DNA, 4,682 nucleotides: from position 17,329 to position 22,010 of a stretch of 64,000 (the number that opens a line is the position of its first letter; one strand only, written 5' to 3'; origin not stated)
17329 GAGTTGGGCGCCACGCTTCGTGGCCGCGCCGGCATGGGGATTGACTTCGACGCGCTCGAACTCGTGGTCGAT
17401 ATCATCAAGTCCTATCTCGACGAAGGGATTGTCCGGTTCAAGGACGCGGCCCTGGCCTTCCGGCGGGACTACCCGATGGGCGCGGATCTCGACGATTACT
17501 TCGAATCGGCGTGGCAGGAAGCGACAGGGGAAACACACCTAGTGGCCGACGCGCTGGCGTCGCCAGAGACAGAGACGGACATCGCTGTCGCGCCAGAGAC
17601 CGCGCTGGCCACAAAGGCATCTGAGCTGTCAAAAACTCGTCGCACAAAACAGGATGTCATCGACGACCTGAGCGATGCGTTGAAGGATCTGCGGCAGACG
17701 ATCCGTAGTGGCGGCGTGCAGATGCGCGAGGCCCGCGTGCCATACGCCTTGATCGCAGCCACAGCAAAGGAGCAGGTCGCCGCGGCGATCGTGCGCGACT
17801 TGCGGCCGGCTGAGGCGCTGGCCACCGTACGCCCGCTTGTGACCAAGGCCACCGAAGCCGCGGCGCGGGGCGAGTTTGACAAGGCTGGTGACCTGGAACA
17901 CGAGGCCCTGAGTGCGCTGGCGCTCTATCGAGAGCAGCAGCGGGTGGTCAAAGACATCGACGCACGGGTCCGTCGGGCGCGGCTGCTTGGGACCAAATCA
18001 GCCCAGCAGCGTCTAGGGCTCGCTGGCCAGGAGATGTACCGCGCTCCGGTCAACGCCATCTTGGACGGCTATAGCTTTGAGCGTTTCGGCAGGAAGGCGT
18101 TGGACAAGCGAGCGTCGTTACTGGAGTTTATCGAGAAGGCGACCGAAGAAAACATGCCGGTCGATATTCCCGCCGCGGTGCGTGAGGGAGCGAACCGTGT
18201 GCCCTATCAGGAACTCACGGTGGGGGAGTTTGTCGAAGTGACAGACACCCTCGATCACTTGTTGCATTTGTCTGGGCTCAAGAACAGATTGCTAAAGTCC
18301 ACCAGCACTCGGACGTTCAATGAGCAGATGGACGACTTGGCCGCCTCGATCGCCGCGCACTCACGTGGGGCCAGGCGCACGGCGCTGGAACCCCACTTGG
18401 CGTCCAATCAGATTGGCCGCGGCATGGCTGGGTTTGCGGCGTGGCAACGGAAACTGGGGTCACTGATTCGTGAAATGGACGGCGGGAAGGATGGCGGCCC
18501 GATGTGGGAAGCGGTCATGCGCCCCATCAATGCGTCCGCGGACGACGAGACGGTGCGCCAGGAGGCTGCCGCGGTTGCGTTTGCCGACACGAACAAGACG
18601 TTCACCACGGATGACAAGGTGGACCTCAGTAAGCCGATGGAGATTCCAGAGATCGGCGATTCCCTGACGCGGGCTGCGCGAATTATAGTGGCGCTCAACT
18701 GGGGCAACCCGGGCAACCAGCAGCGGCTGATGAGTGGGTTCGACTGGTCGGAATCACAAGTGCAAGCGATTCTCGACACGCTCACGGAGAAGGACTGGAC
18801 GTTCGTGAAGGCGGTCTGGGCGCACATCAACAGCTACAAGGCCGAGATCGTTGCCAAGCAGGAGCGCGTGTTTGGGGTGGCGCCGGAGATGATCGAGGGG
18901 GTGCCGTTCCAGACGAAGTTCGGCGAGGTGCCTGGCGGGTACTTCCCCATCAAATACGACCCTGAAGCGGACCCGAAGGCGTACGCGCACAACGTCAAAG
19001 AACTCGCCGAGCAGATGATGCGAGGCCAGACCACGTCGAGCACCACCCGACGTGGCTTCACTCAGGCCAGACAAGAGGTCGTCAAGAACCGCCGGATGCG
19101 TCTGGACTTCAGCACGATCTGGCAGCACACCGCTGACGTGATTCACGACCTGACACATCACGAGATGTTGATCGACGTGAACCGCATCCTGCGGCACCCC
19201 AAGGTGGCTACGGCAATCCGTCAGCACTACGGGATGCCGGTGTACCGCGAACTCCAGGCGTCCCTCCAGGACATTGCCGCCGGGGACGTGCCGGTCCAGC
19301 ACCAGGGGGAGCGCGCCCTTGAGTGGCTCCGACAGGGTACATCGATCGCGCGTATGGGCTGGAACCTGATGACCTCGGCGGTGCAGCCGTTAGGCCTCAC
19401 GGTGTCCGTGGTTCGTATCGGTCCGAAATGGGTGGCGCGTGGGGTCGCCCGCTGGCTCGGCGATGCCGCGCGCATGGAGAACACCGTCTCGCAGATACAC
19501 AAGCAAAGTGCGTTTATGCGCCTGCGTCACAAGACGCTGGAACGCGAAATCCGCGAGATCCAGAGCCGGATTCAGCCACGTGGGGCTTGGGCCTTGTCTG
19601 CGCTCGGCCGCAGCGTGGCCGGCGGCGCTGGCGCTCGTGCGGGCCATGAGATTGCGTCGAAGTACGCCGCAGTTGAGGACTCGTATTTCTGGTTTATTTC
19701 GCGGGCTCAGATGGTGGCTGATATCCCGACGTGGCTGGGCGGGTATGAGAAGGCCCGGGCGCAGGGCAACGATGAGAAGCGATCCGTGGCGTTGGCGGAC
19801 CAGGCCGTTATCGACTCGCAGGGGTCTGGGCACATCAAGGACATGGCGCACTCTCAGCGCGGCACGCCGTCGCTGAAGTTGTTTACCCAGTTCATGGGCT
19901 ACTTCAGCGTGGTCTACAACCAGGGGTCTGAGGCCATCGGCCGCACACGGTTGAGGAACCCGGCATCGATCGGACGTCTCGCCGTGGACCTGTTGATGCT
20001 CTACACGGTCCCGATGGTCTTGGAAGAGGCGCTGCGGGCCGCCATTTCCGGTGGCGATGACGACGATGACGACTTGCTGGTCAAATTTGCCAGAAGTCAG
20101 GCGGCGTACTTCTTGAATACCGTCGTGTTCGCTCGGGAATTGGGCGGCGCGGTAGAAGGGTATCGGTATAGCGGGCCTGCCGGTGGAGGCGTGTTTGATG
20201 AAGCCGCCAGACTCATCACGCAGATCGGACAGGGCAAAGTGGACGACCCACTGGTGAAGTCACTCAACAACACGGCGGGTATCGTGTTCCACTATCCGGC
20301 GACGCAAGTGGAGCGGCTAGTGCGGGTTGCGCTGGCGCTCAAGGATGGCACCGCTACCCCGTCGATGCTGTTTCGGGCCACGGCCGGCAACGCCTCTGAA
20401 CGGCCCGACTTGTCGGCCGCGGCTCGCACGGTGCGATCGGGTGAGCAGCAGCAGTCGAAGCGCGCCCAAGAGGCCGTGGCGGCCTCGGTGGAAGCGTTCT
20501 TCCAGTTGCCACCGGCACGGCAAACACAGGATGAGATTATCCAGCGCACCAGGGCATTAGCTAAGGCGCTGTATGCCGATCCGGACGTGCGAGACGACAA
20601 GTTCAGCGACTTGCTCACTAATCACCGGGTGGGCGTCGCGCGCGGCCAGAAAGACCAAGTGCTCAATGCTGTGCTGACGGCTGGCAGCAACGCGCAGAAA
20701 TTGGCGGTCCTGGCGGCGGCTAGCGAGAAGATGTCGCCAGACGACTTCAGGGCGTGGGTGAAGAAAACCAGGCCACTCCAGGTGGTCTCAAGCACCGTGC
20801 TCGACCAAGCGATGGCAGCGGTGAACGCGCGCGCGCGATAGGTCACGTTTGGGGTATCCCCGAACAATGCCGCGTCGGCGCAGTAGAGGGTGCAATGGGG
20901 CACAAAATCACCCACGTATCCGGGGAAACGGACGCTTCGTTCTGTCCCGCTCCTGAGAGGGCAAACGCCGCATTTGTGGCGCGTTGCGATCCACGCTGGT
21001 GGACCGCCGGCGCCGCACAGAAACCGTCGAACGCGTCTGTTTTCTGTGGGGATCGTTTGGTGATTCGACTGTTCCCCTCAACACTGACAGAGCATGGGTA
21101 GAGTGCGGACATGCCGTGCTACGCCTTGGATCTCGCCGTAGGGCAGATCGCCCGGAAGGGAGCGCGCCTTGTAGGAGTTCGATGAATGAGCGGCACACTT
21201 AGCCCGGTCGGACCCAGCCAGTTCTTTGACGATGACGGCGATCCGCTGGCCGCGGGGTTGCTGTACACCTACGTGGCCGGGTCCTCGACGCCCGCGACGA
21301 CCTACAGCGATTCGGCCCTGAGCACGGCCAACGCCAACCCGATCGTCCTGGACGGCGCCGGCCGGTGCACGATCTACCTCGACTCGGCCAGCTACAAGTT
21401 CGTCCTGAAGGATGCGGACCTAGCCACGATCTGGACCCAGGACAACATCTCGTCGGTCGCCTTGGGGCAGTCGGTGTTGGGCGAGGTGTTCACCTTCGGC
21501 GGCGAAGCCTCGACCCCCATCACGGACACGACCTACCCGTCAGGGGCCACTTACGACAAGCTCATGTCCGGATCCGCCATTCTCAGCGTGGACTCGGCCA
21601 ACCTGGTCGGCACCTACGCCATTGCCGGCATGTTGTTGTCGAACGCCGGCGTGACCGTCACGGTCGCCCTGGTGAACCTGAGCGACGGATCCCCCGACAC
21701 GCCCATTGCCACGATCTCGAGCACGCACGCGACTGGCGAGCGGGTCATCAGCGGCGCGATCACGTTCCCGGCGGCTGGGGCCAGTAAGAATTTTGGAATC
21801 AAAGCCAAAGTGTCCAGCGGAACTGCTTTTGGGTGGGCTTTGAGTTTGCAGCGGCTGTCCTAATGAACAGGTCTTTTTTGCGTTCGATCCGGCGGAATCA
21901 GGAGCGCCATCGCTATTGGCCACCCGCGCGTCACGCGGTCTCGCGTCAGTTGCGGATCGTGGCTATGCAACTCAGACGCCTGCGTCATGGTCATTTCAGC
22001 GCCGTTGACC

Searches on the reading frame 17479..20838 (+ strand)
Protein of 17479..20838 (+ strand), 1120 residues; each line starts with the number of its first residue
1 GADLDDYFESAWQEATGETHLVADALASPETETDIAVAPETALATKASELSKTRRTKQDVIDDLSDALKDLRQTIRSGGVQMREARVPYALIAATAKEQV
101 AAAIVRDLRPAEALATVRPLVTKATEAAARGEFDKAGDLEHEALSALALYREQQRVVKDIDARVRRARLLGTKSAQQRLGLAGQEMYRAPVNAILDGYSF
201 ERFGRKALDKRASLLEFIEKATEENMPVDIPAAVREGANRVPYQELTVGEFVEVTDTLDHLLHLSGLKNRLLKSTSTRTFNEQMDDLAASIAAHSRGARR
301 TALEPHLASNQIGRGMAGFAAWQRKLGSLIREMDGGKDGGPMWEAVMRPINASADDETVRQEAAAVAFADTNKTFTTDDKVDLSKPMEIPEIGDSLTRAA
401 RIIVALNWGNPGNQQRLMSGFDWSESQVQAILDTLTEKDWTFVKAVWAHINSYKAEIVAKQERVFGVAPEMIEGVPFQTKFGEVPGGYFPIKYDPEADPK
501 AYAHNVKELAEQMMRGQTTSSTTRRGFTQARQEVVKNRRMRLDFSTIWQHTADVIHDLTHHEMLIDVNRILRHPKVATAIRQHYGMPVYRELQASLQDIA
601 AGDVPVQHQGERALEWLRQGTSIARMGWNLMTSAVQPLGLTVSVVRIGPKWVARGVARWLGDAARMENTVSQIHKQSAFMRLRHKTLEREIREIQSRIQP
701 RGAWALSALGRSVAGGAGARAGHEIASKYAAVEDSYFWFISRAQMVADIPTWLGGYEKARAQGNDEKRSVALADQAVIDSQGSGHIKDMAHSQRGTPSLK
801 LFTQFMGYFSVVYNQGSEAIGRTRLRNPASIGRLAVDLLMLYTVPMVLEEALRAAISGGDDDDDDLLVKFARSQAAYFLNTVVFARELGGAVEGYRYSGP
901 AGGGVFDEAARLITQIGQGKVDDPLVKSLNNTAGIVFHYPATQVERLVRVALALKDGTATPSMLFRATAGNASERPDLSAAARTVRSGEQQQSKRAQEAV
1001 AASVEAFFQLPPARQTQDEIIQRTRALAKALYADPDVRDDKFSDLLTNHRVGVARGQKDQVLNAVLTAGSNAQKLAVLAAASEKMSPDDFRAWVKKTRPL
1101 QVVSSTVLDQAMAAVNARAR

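Call 44: search_dna_similar(query=window:17479-20838:+, collection=phages, mode=protein, max_evalue=0.00001, max_rows=25)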
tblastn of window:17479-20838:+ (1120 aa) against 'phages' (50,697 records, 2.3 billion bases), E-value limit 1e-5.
Records with a match: 47; places in all: 47; records where one place covers at least 80% of the query: 0.
Best place of each record, by identity: <60% 47.
By first word of the organism name: Xanthomonas 15; Vibrio 6; Bordetella 5; Pseudomonas 5; Caulobacter 4; Caudoviricetes 4; Cobetia 1; Octadecabacter 1; Xylella 1; Microcystis 1; and 4 more.
By host as written in the record: - 15; Xanthomonas albilineans CFBP2523 6; Xanthomonas citri 4; Caulobacter vibrioides CB15 3; Vibrio splendidus 3; Bordetella bronchiseptica 2; Pseudomonas fluorescens UFV 041 2; Caulobacter vibrioides 1; and 11 more.
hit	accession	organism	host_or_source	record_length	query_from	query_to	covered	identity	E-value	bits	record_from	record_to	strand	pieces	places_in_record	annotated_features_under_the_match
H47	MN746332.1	Caulobacter phage SR18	Caulobacter vibrioides CB15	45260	96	963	78%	40.0%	2e-164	546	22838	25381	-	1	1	hypothetical protein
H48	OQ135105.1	Caulobacter phage BL94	Caulobacter vibrioides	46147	96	963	78%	40.0%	2e-164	546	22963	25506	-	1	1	BL94_gp037c: lysis protein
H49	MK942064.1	Caulobacter phage Jess A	Caulobacter vibrioides CB15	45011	96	963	78%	39.9%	9e-164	544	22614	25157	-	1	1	lysis protein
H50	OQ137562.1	Caulobacter phage RapA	Caulobacter vibrioides CB15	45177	96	963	78%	39.9%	9e-164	544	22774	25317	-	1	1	RapA_gp039c: lysis protein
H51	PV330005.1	Bordetella phage vB_BbrP_003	Bordetella bronchiseptica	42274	206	964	68%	36.8%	1e-133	455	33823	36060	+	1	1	hypothetical protein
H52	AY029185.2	Bordetella phage BPP-1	-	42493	206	964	68%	36.7%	4e-132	451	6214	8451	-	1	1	bbp10: Bbp10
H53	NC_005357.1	Bordetella phage BPP-1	Bordetella bronchiseptica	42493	206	964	68%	36.7%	4e-132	451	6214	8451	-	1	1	crystallin beta/gamma motif-containing protein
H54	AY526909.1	Bordetella phage BIP-1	-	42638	206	964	68%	36.7%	4e-132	451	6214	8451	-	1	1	none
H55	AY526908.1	Bordetella phage BMP-1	-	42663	206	964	68%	36.7%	4e-132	451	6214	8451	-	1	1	none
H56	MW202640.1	Caudoviricetes sp.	Manatee Spring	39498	96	962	77%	32.1%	1e-119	414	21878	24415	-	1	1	crystallin beta/gamma motif-containing protein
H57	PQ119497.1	Cobetia phage Carin1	Cobetia marina DSMZ4741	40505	70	899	74%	33.0%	1e-105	372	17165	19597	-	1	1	hypothetical protein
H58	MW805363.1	Octadecabacter Antarctic BD virus 1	Octadecabacter sp. strain IceBac 419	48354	108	957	76%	28.5%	8e-75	278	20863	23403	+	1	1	lysin containing a beta/gamma crystallin motif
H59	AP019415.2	Pseudomonas phage HU1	Pseudomonas lactis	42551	105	957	76%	28.4%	7e-77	285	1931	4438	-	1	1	hypothetical protein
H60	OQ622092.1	Xanthomonas phage 10KY502B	Xanthomonas citri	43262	90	957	78%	27.8%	4e-60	233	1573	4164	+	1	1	hypothetical protein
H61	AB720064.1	Xanthomonas citri phage CP2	Xanthomonas citri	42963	90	957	78%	27.6%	2e-59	231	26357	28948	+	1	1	hypothetical protein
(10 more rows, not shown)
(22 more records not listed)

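Call 45: get_annotated_region(hit=H53, flank=9000)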
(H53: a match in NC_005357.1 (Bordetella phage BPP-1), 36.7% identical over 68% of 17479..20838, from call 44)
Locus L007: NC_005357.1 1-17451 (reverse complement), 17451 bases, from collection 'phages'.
description: Bordetella phage BPP-1, complete genome.
organism: Bordetella phage BPP-1 (NCBI taxid 2885909)
taxonomy: Viruses; Duplodnaviria; Heunggongvirae; Uroviricota; Caudoviricetes; Rauchvirus; Rauchvirus BPP1
host: Bordetella bronchiseptica; source: -; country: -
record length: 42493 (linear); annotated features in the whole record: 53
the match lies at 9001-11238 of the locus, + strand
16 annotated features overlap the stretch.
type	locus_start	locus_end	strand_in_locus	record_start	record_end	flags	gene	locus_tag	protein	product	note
CDS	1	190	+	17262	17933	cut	-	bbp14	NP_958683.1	tail protein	-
CDS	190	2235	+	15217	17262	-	-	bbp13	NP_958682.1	tail protein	-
CDS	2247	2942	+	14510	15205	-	-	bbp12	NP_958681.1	internal virion protein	-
CDS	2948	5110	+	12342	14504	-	-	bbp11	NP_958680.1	endolysin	contains a soluble transglycosylase and is encoded in the structural gene cassette of some Bordetella phages. This ...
CDS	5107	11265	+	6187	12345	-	-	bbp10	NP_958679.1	crystallin beta/gamma motif-containing protein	part of the structural protein cassette.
CDS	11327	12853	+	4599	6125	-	-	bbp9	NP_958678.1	tail protein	putative tail fiber protein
CDS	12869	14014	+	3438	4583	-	mtd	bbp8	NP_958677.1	tail protein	major tropism determinant; Mtd; receptor binding protein of a group of closely related Bordetella phages. Part of the ...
repeat_region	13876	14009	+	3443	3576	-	mtd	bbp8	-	-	variable region 1; VR1; element of tropism switching cassette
CDS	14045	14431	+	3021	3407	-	-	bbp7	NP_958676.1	Avd protein of DGR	-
repeat_region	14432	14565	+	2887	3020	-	-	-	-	-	template repeat; TR; element of tropism-switching cassette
CDS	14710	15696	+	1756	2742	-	brt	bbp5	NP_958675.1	Reverse transcriptase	Brt; Bordetella reverse transcriptase; element of tropism-switching cassette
CDS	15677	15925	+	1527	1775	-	-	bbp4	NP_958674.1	hypothetical protein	-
CDS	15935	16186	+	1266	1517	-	-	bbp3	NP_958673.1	hypothetical protein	-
CDS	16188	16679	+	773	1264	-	-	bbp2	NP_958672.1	endolysin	-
CDS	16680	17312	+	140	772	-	-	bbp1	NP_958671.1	Bbp1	-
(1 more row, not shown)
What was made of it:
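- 17764..20370 (+): Conserved C-terminal region (aa 3595-4463) shared with Bbp10-type internal virion proteins; presumed to anchor the protein in the virion and ejection apparatus. The BPP-1 record note reads 'part of the structural protein cassette' (call 45).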

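Call 46: get_annotated_region(hit=H47, flank=9000)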
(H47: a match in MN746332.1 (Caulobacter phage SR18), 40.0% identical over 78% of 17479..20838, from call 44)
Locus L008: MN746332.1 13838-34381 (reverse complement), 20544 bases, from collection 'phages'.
description: Caulobacter phage SR18, complete genome.
organism: Caulobacter phage SR18 (NCBI taxid 2759119)
taxonomy: Viruses; Duplodnaviria; Heunggongvirae; Uroviricota; Caudoviricetes; Rauchvirus
host: Caulobacter vibrioides CB15; source: -; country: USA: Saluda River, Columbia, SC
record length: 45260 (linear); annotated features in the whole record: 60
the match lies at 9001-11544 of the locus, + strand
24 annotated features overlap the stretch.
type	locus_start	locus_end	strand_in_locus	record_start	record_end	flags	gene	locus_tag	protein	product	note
CDS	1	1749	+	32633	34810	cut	-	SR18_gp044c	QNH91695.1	hypothetical protein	-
CDS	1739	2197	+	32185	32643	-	-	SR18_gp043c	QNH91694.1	hypothetical protein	-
CDS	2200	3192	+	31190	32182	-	-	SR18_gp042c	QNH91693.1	hypothetical protein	-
CDS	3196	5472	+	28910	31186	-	-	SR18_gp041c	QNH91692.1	lysis protein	-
CDS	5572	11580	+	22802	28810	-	-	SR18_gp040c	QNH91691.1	hypothetical protein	-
CDS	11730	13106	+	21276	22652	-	-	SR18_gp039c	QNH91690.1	hypothetical protein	-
CDS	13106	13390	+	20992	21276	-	-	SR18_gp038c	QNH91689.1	hypothetical protein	-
CDS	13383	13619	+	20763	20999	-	-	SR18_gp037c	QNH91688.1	hypothetical protein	-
CDS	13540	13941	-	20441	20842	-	-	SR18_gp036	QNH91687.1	hypothetical protein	-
CDS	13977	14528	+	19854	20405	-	-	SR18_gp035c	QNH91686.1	secretion activator protein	secretion activator protein (ACLAME 244)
CDS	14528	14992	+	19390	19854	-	-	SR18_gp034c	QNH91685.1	hypothetical protein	-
CDS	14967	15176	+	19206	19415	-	-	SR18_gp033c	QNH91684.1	hypothetical protein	-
CDS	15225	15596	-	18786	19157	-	-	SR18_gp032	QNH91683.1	hypothetical protein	-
CDS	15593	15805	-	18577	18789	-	-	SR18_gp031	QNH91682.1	hypothetical protein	-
CDS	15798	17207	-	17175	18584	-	-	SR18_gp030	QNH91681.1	DNA helicase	-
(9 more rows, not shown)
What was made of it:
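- On Bbp10-type internal virion protein: Gene order from calls 45 and 46.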

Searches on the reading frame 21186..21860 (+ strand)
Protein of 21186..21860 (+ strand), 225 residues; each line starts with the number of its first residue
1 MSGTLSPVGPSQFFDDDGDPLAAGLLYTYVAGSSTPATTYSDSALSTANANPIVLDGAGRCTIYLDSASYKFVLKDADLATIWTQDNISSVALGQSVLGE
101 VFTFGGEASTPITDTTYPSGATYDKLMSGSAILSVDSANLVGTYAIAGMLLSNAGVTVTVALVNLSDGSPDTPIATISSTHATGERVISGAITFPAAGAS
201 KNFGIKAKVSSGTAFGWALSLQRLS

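Call 7: search_protein_families(library=phrogs, proteins=[window:21186-21860:+], max_evalue=0.001)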
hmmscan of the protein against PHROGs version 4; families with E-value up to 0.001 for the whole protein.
window:21186-21860:+ (225 aa): 1 family
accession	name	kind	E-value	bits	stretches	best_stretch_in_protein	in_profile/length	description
phrog_26190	-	unknown function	9.2e-14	52.4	1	12-93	12-94/260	-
